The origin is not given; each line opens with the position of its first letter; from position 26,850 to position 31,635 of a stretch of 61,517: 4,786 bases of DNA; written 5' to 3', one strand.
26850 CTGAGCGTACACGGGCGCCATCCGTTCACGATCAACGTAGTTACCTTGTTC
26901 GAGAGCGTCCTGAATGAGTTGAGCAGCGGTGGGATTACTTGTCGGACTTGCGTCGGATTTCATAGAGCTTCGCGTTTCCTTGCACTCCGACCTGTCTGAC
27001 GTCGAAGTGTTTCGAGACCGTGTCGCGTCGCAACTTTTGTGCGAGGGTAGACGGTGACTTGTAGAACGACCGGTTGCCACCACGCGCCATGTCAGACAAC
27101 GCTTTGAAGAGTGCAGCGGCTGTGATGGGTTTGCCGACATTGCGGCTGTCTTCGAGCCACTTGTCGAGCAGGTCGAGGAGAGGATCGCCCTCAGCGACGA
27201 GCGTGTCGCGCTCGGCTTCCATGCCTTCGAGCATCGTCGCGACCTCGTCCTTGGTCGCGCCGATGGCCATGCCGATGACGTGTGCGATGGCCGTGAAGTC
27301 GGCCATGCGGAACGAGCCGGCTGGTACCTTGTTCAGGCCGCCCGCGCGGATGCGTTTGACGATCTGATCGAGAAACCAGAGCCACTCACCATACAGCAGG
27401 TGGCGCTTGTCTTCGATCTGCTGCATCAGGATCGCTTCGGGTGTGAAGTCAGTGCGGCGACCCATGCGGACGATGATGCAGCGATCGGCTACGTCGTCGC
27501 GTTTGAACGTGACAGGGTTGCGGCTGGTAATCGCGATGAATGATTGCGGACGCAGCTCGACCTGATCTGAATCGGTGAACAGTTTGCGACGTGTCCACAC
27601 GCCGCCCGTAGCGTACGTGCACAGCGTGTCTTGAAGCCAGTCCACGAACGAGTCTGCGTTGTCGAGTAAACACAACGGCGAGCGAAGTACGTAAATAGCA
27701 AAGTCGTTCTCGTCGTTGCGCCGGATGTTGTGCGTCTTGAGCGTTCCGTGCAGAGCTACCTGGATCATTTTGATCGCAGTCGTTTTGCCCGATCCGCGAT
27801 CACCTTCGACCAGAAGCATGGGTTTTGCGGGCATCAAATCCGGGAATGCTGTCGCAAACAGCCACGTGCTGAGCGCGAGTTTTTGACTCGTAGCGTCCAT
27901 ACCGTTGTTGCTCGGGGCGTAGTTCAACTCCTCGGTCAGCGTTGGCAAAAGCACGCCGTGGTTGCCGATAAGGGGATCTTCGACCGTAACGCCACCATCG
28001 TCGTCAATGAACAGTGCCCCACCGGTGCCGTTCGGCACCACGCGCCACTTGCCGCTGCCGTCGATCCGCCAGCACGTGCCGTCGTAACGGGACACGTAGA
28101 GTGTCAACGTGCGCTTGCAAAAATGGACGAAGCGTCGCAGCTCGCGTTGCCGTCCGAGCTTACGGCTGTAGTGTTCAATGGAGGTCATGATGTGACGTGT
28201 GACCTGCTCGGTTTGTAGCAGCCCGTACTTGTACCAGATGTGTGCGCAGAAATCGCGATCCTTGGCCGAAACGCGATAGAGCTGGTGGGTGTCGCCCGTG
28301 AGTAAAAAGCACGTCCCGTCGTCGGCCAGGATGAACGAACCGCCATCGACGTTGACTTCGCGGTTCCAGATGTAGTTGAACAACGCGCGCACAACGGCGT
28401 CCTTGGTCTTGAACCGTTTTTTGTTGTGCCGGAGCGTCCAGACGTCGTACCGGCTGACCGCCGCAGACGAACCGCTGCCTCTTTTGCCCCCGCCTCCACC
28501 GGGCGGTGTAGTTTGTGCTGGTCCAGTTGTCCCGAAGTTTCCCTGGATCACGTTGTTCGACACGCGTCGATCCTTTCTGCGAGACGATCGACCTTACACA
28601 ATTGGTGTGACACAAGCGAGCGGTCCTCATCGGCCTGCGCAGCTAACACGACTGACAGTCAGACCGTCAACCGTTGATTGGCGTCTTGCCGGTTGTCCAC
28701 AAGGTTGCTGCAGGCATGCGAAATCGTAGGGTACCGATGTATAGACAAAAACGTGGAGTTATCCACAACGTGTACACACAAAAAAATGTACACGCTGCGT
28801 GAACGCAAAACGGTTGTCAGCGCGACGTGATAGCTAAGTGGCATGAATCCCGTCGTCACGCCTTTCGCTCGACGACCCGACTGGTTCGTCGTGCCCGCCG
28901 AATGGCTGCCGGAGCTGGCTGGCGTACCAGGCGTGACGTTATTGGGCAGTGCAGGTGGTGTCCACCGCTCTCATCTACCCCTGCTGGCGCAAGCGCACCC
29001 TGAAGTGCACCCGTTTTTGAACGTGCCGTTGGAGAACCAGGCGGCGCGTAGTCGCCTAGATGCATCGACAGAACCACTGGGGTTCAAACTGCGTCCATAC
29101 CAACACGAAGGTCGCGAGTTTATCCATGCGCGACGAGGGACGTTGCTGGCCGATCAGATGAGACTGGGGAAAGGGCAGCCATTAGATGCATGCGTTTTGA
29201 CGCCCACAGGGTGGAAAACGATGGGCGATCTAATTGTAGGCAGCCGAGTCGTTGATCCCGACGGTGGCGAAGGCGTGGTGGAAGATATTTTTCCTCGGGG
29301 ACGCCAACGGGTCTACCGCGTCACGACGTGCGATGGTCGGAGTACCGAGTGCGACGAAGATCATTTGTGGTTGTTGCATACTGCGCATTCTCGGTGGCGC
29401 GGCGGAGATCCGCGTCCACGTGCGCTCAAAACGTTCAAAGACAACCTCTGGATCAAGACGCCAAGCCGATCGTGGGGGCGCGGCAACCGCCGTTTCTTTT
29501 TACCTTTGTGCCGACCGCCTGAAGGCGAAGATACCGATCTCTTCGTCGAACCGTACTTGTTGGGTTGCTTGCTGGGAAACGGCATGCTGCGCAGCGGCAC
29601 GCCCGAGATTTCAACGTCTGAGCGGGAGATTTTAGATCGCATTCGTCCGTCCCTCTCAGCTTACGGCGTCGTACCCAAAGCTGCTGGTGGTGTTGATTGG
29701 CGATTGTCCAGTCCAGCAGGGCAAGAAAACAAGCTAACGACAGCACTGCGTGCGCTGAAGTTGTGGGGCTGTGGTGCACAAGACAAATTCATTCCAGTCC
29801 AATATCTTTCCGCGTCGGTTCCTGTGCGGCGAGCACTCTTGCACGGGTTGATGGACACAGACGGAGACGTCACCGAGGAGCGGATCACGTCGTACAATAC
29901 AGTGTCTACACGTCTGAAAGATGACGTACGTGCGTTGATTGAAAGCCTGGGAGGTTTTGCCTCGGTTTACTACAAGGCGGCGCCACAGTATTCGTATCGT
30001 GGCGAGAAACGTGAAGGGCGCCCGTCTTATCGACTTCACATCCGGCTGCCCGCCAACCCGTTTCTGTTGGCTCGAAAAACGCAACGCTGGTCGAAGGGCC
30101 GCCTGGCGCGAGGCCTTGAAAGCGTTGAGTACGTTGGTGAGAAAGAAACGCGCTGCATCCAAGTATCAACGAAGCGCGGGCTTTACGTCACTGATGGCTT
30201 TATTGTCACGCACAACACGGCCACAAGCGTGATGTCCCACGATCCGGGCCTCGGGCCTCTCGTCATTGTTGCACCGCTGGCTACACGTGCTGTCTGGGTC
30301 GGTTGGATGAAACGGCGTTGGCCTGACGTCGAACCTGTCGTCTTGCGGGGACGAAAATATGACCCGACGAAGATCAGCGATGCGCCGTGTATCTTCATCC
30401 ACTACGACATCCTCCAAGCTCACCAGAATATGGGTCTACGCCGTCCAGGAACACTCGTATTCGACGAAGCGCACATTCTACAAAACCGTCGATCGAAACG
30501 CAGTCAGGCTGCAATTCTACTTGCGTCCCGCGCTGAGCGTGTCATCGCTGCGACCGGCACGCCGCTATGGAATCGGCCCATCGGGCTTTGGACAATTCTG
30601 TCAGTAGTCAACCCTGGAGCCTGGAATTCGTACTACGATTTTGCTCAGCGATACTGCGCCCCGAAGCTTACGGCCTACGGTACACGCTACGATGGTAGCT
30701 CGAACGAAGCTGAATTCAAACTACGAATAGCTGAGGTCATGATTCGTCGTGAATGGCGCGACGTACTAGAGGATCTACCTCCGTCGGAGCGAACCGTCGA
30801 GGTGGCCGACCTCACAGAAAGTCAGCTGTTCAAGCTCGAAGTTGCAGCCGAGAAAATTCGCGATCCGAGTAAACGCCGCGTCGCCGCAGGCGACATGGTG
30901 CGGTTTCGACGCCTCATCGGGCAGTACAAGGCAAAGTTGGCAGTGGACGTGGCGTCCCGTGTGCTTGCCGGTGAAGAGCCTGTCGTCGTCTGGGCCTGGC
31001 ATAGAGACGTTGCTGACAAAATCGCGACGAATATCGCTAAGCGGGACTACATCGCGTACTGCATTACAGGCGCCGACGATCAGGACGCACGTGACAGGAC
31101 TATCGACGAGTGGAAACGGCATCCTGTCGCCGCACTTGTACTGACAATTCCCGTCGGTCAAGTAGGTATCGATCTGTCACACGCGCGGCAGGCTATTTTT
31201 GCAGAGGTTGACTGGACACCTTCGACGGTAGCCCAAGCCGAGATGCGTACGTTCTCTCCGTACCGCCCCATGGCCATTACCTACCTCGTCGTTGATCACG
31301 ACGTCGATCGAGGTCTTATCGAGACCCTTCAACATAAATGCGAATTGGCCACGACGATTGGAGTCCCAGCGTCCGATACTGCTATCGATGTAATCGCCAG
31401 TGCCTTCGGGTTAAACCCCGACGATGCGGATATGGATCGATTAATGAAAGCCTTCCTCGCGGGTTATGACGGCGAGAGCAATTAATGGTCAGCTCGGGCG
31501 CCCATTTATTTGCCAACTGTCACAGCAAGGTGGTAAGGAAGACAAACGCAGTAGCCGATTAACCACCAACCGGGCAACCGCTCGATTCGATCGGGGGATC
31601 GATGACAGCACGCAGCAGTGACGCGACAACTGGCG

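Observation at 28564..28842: Divergent replication-gene intergenic region with two DnaA-box-like 9-mers and TGTACAC repeats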

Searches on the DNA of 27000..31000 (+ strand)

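Call 4: search_dna_similar(query=window:27000-31000:+, collection=phages, mode=distant, max_rows=30)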
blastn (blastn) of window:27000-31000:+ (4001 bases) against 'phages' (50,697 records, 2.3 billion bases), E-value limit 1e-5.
No match.

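Call 41: search_rna_families(source=window, start=27500, end=30000, threshold=evalue, max_evalue=1)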
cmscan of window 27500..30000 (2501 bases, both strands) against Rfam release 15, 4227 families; matches with E-value up to 1: 1.
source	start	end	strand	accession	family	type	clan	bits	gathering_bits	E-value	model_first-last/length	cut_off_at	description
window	27731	27778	-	RF03072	raiA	Cis-reg; riboswitch;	-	15.6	101.3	0.65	36-89/209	no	raiA RNA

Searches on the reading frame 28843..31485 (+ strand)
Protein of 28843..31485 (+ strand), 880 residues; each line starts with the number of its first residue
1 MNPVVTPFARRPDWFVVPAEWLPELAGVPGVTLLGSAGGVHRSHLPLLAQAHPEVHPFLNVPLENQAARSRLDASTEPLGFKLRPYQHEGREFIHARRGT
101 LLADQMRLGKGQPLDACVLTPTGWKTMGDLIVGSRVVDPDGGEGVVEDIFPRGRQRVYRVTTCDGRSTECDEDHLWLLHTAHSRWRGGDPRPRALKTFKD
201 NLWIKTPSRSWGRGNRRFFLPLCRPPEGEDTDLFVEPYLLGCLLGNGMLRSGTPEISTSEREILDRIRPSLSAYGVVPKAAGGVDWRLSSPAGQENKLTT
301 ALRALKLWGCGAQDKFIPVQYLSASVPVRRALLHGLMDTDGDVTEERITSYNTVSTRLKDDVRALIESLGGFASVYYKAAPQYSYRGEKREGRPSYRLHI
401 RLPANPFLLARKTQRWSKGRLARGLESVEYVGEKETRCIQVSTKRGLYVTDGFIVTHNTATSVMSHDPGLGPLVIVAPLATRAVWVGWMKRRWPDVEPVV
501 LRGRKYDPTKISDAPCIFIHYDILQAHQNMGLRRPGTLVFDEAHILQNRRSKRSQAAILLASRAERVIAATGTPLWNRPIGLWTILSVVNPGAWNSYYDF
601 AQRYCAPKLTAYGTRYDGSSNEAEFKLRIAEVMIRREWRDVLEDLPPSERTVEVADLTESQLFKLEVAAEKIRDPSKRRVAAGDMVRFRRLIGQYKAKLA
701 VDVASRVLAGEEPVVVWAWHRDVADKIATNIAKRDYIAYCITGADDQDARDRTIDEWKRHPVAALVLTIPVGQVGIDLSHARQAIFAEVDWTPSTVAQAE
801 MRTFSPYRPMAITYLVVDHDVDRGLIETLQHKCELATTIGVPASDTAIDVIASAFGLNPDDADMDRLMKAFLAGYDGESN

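Call 6: search_protein_families(library=pfam, proteins=[window:28843-31485:+], max_evalue=0.01)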
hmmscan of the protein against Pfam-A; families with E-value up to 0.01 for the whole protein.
window:28843-31485:+ (880 aa): 4 families
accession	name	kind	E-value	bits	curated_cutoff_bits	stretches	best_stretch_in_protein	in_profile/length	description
PF00176.29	SNF2-rel_dom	-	2.6e-18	66.6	24.9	1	168-661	52-245/290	SNF2-related domain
PF00271.37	Helicase_C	-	1.9e-08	35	23.5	1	710-803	14-106/110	Helicase conserved C-terminal domain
PF14528.11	LAGLIDADG_3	-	5.1e-07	30.3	22.5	1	328-388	2-56/82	LAGLIDADG-like domain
PF05204.19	Hom_end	-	0.00062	20.3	21.1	1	317-381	2-68/110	Homing endonuclease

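Call 7: search_protein_families(library=phrogs, proteins=[window:28843-31485:+], max_evalue=0.001)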
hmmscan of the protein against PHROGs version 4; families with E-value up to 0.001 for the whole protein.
window:28843-31485:+ (880 aa): 8 families
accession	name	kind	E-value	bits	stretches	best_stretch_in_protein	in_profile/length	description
phrog_62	-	DNA, RNA and nucleotide metabolism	1.2e-61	209.7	2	454-832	718-1125/1881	DNA helicase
phrog_510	-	DNA, RNA and nucleotide metabolism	3.1e-25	90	1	117-348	414-632/667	DNA primase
phrog_19299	-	head and packaging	2.8e-22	80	1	105-371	26-295/702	terminase large subunit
phrog_36964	-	head and packaging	4.1e-19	69.1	1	83-461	64-437/890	terminase large subunit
phrog_15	-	head and packaging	1.3e-15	57.9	1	85-353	51-319/1330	terminase large subunit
phrog_50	-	DNA, RNA and nucleotide metabolism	1.1e-12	48.9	1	103-246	80-213/570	DnaC-like helicase loader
phrog_16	-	DNA, RNA and nucleotide metabolism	7.9e-09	35.3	1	508-825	348-604/986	DNA helicase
phrog_29996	-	unknown function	9.8e-09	34.7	1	473-648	777-946/1189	-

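Call 14: search_dna_similar(query=window:28843-31485:+, collection=phages, mode=protein, max_rows=25)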
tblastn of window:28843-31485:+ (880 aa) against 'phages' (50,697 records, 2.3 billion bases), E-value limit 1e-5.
Records with a match: 1110; places in all: 1160; records where one place covers at least 80% of the query: 2.
Best place of each record, by identity: <60% 1110.
By first word of the organism name: Mycobacterium 297; Salmonella 181; Gordonia 125; Vibrio 79; Stx2a-converting 49; Caulobacter 39; Pseudomonas 32; Klebsiella 31; Escherichia 28; Arthrobacter 26; and 70 more.
By host as written in the record: Mycobacterium smegmatis mc2 155 227; - 145; Gordonia terrae 3612 98; Salmonella enterica 43; Mycobacterium smegmatis mc#155 35; Salmonella enterica subsp. enterica serovar Enteritidis 28; Salmonella enterica subsp. enterica serovar Typhimurium 27; Arthrobacter sp. ATCC 21022 23; and 222 more.
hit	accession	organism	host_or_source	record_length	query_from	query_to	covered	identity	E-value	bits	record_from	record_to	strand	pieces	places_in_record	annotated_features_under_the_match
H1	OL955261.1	Erythrobacter phage vB_EliS-L02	Erythrobacter sp.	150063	85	829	85%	30.1%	5e-62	235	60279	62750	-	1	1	RNA polymerase-associated protein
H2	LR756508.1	uncultured phage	metagenomic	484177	80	846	87%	28.1%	1e-83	300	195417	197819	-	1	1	record has no annotation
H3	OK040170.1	Serratia phage BUCT660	Serratia marcescens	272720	48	674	71%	31.7%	7e-53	207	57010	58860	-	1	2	helicase superfamily 1/2/ATP-binding domain-containing protein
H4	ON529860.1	Brevundimonas phage vB_BpoS-Papperlapapp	Brevundimonas pondensis LVF1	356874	78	659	66%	31.6%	2e-65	245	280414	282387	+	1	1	helicase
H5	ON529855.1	Brevundimonas phage vB_BpoS-Domovoi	Brevundimonas pondensis EIF1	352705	78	659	66%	31.6%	2e-65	245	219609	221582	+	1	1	helicase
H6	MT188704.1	Mesorhizobium phage Cp1R7A-A1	Mesorhizobium loti R7ANS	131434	51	832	73%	28.1%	5e-29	203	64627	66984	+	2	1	putative ATP dependent helicase | hypothetical protein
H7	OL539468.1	Serratia phage vB_SmaM_Haymo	Serratia marcescens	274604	108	683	65%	29.8%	3e-51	202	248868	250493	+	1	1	hypothetical protein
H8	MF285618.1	Serratia phage vB_SmaM_ 2050HW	Serratia marcescens wk2050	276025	108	683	64%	30.3%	3e-47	215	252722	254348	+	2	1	putative helicase | putative ATP-dependent DNA helicase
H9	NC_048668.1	Serratia phage vB_SmaM_ 2050HW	Serratia marcescens wk2050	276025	108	683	64%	30.3%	3e-47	215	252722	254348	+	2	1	DNA helicase | DarB-like antirestriction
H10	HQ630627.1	Pseudomonas phage PhiPA3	Pseudomonas aeruginosa strain PAO1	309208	61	590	60%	31.5%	6e-51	201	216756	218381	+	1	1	233: putative SNF2 domain helicase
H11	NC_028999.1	Pseudomonas phage PhiPA3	Pseudomonas aeruginosa strain PAO1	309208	61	590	60%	31.5%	6e-51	201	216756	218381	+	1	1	233: DarB-like antirestriction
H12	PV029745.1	Pseudomonas phage phiHQ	Pseudomonas aeruginosa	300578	63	591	60%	31.1%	5e-58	223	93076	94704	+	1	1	hypothetical protein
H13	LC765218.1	Pseudomonas phage BRkr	Pseudomonas aeruginosa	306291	63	591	60%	31.0%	2e-57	221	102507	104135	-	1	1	hypothetical protein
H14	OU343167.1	Pseudomonas phage vB_PaeM_phiLBG22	-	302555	63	591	60%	30.9%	7e-58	223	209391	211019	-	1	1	record has no annotation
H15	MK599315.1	Pseudomonas phage PA1C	Pseudomonas aeruginosa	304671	63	591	58%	31.8%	4e-54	238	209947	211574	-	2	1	putative SNF2 domain helicase (x2)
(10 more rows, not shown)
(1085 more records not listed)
